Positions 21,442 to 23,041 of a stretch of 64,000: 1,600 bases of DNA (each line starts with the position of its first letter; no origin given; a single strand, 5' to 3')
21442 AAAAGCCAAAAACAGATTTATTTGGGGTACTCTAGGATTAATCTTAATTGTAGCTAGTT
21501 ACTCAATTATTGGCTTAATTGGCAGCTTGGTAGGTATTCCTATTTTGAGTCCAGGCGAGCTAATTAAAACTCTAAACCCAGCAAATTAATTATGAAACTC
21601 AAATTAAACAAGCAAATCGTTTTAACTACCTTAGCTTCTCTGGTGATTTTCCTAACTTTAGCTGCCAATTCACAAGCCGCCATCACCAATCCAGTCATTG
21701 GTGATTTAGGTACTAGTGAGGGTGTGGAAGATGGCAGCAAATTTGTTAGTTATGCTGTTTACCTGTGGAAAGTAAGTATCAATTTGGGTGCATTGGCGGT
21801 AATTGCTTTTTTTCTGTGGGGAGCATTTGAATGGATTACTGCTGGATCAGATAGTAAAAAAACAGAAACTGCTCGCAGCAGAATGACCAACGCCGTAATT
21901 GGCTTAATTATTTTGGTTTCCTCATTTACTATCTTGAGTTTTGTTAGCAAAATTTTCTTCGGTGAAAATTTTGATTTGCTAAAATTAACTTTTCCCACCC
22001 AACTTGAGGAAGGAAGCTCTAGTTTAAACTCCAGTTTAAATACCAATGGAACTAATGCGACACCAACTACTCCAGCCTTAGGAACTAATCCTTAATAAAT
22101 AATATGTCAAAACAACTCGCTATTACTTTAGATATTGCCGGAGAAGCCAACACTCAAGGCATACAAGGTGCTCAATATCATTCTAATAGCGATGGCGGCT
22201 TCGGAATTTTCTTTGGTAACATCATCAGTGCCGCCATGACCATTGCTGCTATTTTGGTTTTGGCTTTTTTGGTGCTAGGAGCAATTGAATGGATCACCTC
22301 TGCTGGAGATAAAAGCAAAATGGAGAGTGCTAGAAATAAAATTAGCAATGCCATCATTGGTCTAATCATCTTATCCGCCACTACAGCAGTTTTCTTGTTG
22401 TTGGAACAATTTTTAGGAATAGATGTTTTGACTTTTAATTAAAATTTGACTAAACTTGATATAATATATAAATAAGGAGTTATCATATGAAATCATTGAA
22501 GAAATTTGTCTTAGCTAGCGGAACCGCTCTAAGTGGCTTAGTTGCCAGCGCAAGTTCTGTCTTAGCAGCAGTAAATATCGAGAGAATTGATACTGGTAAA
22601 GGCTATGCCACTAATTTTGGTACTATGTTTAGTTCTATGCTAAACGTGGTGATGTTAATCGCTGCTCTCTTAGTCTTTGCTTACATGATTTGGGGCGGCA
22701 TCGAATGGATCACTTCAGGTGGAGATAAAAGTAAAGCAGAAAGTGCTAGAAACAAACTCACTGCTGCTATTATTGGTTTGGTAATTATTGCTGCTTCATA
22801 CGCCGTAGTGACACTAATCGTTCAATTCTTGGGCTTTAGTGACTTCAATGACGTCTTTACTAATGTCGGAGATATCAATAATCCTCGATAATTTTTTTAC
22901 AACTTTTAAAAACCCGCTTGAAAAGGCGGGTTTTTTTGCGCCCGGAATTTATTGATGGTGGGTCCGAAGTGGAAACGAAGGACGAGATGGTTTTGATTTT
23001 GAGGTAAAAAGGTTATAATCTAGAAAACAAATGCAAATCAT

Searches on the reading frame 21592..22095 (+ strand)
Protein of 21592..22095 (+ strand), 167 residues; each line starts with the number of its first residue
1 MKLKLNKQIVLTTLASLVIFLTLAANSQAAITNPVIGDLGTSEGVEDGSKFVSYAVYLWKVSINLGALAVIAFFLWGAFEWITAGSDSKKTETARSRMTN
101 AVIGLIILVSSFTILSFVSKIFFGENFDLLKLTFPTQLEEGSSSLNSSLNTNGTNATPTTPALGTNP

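Call 91: search_protein_families(library=pfam, proteins=[window:21592-22095:+], max_evalue=0.00001)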
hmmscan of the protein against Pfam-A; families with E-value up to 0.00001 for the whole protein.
window:21592-22095:+ (167 aa): 1 family
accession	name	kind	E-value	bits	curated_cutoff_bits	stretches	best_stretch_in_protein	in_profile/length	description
PF18895.5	T4SS_pilin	-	2.9e-08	34.1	26.6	1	63-118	19-71/71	Type IV secretion system pilin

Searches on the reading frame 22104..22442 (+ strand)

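Call 91: search_protein_families(library=pfam, proteins=[window:22104-22442:+], max_evalue=0.00001)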
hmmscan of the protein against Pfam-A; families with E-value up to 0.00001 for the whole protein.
window:22104-22442:+ (112 aa): 1 family
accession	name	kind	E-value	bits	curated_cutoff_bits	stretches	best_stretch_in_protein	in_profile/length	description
PF18895.5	T4SS_pilin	-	5.3e-07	30.1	26.6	1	39-91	11-62/71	Type IV secretion system pilin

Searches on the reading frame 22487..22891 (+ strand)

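Call 91: search_protein_families(library=pfam, proteins=[window:22487-22891:+], max_evalue=0.00001)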
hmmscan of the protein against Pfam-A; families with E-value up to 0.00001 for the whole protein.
window:22487-22891:+ (134 aa): 1 family
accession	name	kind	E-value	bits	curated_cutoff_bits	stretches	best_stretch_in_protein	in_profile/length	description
PF18895.5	T4SS_pilin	-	5.1e-08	33.3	26.6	1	46-111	7-71/71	Type IV secretion system pilin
